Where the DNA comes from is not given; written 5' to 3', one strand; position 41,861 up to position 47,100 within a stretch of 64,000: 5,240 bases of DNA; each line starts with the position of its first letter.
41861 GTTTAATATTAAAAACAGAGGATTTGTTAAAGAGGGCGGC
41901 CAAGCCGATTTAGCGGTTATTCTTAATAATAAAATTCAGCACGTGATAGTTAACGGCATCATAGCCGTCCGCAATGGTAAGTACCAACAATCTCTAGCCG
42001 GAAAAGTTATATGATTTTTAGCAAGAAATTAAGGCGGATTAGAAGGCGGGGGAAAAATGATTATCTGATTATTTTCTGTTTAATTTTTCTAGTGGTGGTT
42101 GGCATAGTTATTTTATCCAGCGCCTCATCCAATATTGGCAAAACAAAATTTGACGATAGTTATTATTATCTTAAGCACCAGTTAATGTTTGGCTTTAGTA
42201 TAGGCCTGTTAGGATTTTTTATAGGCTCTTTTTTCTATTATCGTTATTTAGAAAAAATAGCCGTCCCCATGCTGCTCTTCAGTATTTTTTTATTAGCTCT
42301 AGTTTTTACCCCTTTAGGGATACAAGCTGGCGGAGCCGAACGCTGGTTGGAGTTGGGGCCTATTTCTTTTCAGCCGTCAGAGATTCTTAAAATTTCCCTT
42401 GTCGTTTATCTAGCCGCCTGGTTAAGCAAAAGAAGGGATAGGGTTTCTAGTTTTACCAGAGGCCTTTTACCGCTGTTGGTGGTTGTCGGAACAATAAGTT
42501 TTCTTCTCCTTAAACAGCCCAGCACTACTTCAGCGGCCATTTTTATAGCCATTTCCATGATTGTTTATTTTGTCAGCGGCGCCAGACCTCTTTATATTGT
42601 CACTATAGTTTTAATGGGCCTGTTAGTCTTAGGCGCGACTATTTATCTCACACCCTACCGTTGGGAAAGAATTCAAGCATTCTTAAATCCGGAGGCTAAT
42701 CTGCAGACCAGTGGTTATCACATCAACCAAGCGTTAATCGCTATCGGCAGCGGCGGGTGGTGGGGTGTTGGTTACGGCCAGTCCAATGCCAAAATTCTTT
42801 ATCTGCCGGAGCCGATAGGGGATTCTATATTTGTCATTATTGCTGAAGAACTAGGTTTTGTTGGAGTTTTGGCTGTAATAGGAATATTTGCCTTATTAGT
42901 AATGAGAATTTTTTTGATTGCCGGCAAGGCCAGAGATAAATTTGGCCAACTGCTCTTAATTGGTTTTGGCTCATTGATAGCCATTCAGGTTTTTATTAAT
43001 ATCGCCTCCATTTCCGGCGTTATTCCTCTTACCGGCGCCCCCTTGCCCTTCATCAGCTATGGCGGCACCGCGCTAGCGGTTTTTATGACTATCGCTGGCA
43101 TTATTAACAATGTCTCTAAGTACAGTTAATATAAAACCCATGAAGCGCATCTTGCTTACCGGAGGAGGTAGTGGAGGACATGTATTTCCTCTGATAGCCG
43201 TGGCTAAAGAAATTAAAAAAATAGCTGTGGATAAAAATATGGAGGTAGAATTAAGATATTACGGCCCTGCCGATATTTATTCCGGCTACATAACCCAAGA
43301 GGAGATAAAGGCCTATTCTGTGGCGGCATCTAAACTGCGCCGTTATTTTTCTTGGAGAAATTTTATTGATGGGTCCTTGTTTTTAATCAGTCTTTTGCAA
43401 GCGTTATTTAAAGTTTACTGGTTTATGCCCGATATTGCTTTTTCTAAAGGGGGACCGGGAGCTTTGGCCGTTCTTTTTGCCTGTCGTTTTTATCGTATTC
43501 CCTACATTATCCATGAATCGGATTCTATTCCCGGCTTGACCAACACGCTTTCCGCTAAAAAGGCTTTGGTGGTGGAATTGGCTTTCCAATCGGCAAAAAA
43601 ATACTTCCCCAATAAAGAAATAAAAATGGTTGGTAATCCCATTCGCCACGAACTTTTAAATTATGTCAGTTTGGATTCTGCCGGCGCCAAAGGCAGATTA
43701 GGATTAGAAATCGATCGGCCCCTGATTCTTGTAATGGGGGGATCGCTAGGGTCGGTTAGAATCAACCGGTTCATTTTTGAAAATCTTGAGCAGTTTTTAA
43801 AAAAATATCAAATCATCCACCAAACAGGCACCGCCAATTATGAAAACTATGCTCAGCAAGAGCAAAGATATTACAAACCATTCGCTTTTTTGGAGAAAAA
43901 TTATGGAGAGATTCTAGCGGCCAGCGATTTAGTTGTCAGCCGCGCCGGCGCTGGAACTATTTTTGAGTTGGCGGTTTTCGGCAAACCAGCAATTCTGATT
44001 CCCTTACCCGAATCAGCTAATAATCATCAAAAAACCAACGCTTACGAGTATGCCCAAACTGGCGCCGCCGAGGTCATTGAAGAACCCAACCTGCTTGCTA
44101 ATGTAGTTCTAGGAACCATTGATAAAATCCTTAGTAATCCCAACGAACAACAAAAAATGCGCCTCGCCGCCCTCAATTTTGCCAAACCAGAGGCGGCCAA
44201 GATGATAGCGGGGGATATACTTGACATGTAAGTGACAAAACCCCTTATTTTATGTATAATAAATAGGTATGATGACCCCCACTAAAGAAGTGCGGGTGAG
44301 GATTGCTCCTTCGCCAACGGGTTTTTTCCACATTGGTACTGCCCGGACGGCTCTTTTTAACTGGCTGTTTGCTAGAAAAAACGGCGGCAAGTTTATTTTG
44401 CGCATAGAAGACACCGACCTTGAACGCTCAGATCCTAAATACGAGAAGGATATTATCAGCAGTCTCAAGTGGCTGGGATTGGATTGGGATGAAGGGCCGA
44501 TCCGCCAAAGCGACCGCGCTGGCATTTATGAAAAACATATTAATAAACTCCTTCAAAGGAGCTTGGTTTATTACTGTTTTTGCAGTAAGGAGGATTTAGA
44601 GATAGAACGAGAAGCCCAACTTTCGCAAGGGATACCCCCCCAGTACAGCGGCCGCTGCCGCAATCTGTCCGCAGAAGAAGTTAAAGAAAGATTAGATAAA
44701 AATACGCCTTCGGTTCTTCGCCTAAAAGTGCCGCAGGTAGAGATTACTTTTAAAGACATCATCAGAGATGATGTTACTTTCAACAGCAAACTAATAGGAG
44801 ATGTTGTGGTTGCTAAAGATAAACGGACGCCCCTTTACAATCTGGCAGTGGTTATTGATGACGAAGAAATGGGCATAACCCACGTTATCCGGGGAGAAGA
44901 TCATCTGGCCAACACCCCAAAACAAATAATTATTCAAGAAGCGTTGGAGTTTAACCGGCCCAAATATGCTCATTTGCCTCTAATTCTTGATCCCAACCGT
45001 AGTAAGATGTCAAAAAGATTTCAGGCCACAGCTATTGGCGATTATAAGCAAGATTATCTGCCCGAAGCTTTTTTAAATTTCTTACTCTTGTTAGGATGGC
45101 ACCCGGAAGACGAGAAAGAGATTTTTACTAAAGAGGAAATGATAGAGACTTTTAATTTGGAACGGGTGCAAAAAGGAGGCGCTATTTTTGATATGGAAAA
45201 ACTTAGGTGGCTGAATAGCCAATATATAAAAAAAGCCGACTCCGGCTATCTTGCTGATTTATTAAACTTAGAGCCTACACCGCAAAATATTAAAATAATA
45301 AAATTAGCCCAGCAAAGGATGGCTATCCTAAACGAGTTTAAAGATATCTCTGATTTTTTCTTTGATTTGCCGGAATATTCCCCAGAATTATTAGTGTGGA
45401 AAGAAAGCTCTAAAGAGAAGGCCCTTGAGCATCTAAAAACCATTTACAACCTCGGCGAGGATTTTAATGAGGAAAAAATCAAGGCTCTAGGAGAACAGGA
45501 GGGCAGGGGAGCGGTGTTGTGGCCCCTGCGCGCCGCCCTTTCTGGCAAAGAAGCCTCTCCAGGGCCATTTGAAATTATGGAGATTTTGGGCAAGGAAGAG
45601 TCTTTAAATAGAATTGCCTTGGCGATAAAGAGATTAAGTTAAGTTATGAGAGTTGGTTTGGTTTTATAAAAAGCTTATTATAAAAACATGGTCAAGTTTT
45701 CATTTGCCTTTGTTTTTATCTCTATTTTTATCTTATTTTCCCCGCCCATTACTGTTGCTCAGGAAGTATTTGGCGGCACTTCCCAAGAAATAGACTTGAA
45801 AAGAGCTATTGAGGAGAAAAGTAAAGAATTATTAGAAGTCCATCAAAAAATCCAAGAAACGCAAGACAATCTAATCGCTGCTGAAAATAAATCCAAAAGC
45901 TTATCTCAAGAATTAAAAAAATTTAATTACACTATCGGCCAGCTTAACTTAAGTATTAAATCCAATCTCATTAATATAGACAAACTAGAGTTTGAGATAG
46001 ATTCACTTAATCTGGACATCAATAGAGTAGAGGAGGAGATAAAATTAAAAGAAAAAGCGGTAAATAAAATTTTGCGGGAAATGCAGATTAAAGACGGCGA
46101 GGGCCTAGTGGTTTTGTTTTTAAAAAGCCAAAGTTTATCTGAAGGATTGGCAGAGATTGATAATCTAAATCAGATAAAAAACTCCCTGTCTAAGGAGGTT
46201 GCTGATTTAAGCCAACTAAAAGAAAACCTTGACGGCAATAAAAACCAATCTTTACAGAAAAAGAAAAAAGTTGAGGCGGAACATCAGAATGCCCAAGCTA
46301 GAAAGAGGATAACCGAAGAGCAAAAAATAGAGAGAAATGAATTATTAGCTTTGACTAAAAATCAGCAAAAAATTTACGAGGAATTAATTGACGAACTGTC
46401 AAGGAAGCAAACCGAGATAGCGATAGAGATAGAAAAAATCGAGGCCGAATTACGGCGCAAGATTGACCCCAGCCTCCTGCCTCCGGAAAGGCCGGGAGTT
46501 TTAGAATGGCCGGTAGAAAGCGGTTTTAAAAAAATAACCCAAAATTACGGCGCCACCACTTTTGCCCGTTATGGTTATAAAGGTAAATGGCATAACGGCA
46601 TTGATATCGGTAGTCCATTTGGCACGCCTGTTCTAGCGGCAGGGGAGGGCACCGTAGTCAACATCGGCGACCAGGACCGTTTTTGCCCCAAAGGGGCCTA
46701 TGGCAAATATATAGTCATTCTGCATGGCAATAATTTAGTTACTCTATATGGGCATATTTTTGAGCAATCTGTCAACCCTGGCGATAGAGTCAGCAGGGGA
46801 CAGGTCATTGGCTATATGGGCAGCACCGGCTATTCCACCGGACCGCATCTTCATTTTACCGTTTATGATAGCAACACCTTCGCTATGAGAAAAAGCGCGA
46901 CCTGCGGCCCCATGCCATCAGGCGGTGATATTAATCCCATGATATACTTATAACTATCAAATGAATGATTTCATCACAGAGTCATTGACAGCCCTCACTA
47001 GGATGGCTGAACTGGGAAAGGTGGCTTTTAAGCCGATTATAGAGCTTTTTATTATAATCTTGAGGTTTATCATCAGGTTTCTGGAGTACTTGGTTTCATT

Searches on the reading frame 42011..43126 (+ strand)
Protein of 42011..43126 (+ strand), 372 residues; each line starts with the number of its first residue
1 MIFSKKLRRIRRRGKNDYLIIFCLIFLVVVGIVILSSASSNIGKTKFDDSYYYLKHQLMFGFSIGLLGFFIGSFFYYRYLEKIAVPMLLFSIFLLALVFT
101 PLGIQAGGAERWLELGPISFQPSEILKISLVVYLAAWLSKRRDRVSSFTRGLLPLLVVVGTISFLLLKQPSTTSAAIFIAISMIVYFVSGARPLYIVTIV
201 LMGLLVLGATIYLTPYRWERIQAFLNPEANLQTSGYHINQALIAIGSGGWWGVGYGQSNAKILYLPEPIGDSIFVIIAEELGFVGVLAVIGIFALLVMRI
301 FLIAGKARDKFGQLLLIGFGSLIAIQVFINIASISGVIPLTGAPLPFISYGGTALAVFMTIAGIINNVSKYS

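Call 59: search_protein_families(library=pfam, proteins=[window:42011-43126:+], max_evalue=0.0001)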
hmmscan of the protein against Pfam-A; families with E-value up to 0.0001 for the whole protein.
window:42011-43126:+ (372 aa): 1 family
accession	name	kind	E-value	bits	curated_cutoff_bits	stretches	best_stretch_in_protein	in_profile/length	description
PF01098.24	FTSW_RODA_SPOVE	-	6.9e-91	305.3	26.4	1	19-371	3-353/356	Cell cycle protein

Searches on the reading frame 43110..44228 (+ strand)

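Call 59: search_protein_families(library=pfam, proteins=[window:43110-44228:+], max_evalue=0.0001)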
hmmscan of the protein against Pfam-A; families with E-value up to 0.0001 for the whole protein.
window:43110-44228:+ (373 aa): 2 families
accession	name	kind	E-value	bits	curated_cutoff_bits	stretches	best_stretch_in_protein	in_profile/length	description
PF04101.22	Glyco_tran_28_C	-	1.4e-37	129.8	22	1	206-364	2-164/166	Glycosyltransferase family 28 C-terminal domain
PF03033.26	Glyco_transf_28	-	7.6e-24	84.8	26.2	1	14-152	1-134/139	Glycosyltransferase family 28 N-terminal domain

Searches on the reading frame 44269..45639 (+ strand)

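Call 17: search_protein_families(library=pfam, proteins=[window:44269-45639:+], max_evalue=0.001)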
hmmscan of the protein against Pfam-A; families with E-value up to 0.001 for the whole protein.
window:44269-45639:+ (457 aa): 2 families
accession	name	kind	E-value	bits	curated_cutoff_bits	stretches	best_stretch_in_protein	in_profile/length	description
PF00749.27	tRNA-synt_1c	-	3.9e-104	348.4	23.4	1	7-314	1-314/314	tRNA synthetases class I (E and Q), catalytic domain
PF19269.4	Anticodon_2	-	2.7e-24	86.6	23.6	1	321-453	17-141/141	Anticodon binding domain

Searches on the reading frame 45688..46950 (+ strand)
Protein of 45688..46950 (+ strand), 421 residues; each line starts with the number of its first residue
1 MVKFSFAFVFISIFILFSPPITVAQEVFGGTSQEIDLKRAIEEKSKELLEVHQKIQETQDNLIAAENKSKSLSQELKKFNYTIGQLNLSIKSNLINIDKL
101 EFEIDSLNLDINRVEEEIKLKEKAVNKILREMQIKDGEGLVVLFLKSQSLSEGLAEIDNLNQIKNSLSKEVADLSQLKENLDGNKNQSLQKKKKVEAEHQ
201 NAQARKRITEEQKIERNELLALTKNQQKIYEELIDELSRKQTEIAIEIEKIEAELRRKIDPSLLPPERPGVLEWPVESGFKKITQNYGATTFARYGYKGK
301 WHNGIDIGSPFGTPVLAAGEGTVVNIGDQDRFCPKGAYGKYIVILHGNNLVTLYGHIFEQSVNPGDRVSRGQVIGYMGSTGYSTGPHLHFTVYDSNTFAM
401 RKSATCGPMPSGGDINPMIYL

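Call 17: search_protein_families(library=pfam, proteins=[window:45688-46950:+], max_evalue=0.001)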
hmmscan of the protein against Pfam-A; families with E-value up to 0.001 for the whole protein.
window:45688-46950:+ (421 aa): 2 families
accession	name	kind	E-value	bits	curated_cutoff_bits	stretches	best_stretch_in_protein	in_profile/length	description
PF01551.29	Peptidase_M23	-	1.5e-30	105.7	28.7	1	302-395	3-90/96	Peptidase family M23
PF08614.16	ATG16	-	1.4e-05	25.8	33.7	1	44-133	72-161/200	Autophagy protein 16 (ATG16)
